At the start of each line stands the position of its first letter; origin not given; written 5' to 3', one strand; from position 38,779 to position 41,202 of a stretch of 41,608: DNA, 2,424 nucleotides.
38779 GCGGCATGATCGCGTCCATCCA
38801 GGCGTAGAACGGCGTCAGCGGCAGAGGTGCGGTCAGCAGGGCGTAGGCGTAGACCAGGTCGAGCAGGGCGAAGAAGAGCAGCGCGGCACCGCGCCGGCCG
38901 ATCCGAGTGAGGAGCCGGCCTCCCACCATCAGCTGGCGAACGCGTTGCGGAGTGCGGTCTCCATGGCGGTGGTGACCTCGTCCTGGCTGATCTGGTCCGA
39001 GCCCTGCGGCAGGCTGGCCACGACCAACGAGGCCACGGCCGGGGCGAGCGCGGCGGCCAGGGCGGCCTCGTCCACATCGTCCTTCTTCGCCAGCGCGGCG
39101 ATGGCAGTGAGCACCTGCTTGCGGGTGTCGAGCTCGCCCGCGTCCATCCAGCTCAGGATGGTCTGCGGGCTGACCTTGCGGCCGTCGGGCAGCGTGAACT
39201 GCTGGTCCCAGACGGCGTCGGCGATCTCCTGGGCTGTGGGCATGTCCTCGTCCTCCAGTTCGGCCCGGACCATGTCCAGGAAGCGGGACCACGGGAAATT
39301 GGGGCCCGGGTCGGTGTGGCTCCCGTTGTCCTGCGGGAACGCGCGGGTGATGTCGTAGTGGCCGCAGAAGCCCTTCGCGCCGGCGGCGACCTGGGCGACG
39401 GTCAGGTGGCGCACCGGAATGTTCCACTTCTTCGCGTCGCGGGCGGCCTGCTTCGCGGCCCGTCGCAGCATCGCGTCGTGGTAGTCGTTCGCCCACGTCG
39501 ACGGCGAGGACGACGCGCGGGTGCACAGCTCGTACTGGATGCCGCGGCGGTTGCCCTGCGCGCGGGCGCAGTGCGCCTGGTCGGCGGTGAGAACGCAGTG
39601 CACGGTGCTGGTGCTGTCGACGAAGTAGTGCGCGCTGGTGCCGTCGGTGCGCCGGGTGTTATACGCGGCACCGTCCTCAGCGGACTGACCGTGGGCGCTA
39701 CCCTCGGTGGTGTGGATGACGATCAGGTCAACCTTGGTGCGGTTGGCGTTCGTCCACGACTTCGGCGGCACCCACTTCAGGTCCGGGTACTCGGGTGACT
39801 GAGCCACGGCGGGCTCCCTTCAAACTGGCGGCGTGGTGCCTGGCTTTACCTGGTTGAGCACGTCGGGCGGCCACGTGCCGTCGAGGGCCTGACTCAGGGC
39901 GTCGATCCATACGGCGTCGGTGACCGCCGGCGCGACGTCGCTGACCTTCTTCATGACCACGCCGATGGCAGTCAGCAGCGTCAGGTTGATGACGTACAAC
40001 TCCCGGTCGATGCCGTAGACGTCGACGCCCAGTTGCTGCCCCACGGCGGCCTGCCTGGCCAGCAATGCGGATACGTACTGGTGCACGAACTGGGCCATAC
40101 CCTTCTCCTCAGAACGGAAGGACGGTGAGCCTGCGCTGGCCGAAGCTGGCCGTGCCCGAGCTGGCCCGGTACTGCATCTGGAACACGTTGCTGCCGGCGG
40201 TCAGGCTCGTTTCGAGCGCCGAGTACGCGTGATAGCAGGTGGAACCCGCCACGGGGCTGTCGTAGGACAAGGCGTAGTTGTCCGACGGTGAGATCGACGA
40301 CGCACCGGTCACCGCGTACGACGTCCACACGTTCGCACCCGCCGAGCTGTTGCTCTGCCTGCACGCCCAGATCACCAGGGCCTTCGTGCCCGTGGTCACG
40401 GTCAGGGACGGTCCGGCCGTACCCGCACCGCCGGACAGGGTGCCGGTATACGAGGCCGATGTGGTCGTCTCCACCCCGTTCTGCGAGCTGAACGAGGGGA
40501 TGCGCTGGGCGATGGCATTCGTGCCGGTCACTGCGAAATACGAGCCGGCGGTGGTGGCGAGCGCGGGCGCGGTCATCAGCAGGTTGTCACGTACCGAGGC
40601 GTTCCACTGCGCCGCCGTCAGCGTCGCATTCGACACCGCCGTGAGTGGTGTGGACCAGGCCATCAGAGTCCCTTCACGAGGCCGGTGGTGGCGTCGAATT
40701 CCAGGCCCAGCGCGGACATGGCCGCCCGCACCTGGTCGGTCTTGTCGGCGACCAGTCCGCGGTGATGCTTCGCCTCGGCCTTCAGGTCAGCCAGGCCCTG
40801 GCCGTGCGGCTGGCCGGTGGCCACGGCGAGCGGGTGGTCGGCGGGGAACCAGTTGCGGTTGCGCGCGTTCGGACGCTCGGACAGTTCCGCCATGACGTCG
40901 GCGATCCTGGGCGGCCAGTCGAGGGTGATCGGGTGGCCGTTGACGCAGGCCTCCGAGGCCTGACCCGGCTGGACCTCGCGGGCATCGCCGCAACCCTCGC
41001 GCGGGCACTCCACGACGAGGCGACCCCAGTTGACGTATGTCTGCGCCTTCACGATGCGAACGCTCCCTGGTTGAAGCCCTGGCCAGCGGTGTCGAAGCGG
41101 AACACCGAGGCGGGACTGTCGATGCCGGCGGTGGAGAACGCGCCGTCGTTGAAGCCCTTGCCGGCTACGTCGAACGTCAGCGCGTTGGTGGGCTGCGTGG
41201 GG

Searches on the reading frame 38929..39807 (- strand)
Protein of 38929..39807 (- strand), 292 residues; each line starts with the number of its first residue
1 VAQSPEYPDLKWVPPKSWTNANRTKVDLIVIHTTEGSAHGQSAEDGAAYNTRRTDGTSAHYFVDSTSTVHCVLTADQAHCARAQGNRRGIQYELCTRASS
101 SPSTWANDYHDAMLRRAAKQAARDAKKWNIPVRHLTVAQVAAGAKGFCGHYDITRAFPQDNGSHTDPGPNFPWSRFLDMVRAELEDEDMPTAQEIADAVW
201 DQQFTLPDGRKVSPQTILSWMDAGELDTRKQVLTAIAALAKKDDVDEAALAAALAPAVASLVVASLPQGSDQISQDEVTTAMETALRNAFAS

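Call 13: search_protein_families(library=phrogs, proteins=[window:38929-39807:-], max_evalue=0.01)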
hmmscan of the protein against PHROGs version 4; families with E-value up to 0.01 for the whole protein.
window:38929-39807:- (292 aa): 15 families
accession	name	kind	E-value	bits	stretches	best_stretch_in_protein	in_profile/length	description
phrog_12609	-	lysis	3e-33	116.5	1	25-194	22-199/264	endolysin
phrog_670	-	lysis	5.4e-28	99.2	1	24-211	110-277/596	endolysin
phrog_833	-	lysis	1.1e-18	69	1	22-187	26-180/294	endolysin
phrog_700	-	lysis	3.5e-16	60.6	1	17-259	199-445/491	endolysin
phrog_2998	-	lysis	1.3e-14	55.5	1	20-195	140-313/485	endolysin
phrog_1493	-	lysis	3e-14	54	1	11-192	19-179/394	endolysin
phrog_16428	-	lysis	2.3e-11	44.1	1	25-199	263-437/520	endolysin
phrog_2338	-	lysis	2.2e-10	41.5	1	21-167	23-151/346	endolysin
phrog_880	-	lysis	4.3e-10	40.5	1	10-194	173-345/435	endolysin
phrog_3088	-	lysis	5.2e-09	37.2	1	11-135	7-128/248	amidase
phrog_3393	-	lysis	2.5e-08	35.1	1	22-173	19-153/342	endolysin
phrog_1794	-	lysis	2.6e-07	31.4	1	21-136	51-168/336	amidase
phrog_9611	-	lysis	4.8e-06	27.3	1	22-188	19-170/246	endolysin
phrog_19265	-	unknown function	0.0022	18.7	0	15-133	12-123/293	-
phrog_28089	-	lysis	0.0058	15.5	0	5-182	248-440/1141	endolysin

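Call 14: search_protein_families(library=pfam, proteins=[window:38929-39807:-], max_evalue=0.01)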
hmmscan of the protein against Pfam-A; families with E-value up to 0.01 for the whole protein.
window:38929-39807:- (292 aa): 1 family
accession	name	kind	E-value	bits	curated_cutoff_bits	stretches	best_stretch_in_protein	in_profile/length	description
PF01510.30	Amidase_2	-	1.7e-15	58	26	1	23-169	2-131/131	N-acetylmuramoyl-L-alanine amidase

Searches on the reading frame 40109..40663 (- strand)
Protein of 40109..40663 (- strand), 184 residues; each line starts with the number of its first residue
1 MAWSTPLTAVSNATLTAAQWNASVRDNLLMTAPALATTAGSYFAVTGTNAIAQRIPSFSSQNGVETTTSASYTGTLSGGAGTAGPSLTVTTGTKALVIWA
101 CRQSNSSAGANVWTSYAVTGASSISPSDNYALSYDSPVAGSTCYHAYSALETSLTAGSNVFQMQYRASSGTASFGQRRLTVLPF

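Call 13: search_protein_families(library=phrogs, proteins=[window:40109-40663:-], max_evalue=0.01)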
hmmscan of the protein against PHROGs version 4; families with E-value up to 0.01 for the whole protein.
window:40109-40663:- (184 aa): 1 family
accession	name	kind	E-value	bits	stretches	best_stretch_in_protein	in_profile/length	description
phrog_7565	-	tail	3.4e-07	29.7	1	46-183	750-880/882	minor tail protein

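Call 14: search_protein_families(library=pfam, proteins=[window:40109-40663:-], max_evalue=0.01)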
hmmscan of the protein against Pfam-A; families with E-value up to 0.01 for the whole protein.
window:40109-40663:- (184 aa): 0 families

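Call 80: search_protein_families(library=ncbifam, proteins=[window:40109-40663:-], max_evalue=0.1)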
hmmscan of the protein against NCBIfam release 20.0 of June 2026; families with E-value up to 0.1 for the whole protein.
window:40109-40663:- (184 aa): 0 families

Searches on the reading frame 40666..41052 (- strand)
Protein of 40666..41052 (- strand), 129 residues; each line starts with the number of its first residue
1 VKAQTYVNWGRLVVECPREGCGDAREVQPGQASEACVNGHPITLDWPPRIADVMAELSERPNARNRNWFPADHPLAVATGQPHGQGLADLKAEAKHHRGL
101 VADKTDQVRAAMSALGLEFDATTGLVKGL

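Call 13: search_protein_families(library=phrogs, proteins=[window:40666-41052:-], max_evalue=0.01)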
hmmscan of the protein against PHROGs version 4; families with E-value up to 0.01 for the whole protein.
seq(129 aa): 0 families

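Call 14: search_protein_families(library=pfam, proteins=[window:40666-41052:-], max_evalue=0.01)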
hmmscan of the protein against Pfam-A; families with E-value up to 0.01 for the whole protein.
seq(129 aa): 0 families
